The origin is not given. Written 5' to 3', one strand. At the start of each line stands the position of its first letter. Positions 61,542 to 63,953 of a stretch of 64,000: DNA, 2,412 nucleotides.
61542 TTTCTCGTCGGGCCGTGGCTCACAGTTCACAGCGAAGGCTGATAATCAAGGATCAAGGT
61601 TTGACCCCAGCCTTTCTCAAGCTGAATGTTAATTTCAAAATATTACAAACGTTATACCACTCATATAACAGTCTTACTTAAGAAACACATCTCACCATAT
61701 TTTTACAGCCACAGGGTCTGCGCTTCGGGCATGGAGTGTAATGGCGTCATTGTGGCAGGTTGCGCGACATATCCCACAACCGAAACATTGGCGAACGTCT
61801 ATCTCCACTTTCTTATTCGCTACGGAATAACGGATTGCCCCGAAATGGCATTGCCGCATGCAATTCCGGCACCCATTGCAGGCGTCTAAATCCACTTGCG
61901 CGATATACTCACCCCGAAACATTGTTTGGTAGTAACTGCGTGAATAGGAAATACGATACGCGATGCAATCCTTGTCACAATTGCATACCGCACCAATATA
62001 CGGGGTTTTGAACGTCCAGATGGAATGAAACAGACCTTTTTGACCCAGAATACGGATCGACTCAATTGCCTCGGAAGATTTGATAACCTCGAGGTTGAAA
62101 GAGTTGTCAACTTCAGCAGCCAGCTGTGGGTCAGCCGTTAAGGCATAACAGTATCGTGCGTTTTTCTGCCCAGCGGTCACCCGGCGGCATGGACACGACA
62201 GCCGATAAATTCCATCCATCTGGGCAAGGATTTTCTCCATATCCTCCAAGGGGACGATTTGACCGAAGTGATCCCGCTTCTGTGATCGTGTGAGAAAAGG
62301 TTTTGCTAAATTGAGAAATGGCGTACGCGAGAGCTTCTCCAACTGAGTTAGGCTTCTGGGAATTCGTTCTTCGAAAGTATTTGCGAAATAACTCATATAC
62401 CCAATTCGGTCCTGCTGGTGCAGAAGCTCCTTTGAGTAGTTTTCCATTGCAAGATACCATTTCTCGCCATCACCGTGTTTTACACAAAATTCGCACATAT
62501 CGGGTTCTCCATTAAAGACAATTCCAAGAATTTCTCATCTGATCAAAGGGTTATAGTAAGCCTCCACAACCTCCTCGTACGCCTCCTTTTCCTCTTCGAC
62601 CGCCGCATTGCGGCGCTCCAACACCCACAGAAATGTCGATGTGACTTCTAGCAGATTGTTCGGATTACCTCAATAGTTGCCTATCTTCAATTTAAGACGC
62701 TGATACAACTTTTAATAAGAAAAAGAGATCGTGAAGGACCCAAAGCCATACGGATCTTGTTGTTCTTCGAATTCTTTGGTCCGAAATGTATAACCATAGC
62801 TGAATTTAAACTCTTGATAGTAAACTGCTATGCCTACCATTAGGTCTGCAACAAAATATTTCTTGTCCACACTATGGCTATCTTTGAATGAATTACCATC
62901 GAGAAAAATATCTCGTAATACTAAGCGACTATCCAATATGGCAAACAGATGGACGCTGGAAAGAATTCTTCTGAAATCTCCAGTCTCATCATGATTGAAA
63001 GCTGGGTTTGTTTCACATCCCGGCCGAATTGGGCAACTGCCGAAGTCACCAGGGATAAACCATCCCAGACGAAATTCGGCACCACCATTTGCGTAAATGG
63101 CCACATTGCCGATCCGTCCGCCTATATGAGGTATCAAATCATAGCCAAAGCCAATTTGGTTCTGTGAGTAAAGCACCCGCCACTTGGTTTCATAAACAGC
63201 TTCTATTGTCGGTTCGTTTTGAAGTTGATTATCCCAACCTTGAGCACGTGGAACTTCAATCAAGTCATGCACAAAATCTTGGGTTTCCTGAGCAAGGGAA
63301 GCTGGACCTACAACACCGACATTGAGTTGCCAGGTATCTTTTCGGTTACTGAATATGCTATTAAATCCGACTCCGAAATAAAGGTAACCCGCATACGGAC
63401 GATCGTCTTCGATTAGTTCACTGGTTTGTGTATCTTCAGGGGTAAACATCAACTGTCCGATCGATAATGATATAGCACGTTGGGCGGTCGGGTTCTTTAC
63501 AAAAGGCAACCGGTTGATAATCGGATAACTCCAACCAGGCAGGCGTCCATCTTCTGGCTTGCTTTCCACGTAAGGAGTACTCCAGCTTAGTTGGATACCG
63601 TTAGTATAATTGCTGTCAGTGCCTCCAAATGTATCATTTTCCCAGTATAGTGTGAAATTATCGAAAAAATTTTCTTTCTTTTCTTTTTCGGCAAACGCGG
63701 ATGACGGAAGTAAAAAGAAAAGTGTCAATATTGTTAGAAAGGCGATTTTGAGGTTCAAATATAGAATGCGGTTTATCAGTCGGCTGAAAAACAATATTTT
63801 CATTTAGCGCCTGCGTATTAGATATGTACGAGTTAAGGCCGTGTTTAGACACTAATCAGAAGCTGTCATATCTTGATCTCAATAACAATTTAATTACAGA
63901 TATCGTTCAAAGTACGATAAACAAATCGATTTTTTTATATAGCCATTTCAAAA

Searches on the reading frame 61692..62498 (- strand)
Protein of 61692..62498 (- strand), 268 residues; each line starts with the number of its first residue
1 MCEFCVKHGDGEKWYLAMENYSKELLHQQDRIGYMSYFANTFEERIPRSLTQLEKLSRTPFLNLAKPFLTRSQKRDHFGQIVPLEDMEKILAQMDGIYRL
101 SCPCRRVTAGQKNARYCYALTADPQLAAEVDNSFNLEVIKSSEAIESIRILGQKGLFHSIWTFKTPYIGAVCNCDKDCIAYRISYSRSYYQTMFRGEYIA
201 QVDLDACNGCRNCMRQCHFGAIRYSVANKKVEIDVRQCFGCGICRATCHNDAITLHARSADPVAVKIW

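Call 55: search_protein_families(library=pfam, max_evalue=0.001, proteins=[window:61692-62498:-])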
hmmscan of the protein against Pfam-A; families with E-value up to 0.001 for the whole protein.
window:61692-62498:- (268 aa): 7 families
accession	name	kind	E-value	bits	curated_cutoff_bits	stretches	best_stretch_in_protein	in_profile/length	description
PF13237.11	Fer4_10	-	1.5e-07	31.7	25.5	1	202-248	4-52/53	4Fe-4S dicluster domain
PF12838.12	Fer4_7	-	2.1e-07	31.7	27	1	207-252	2-52/52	4Fe-4S dicluster domain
PF13187.11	Fer4_9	-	7.3e-07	29.6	27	1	206-253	1-52/52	4Fe-4S dicluster domain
PF14697.11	Fer4_21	-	3.1e-06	27.6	35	1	200-255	1-59/59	4Fe-4S dicluster domain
PF12837.12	Fer4_6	-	4.4e-06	26.8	25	1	199-222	1-24/24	4Fe-4S binding domain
PF00037.32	Fer4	-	1.1e-05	25.5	21.1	1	201-223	2-24/24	4Fe-4S binding domain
PF12797.12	Fer4_2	-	0.0001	22.5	24.5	0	202-218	5-21/22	4Fe-4S binding domain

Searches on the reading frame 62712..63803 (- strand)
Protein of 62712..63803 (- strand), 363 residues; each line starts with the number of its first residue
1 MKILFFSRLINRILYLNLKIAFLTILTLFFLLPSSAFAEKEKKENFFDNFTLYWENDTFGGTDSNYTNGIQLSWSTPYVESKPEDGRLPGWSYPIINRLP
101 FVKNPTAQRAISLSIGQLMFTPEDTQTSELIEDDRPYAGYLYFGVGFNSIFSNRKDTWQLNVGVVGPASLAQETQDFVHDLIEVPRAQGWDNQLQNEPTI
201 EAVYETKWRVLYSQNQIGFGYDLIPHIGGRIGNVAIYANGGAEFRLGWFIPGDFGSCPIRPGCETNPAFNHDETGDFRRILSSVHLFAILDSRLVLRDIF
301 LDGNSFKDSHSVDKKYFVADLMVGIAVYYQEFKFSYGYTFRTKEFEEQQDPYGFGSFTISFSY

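Call 55: search_protein_families(library=pfam, max_evalue=0.001, proteins=[window:62712-63803:-])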
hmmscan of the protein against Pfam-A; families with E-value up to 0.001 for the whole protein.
window:62712-63803:- (363 aa): 1 family
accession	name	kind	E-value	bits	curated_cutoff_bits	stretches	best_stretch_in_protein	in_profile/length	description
PF09982.15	LpxR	-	1.8e-102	343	26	1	27-362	5-322/323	Outer membrane protein LpxR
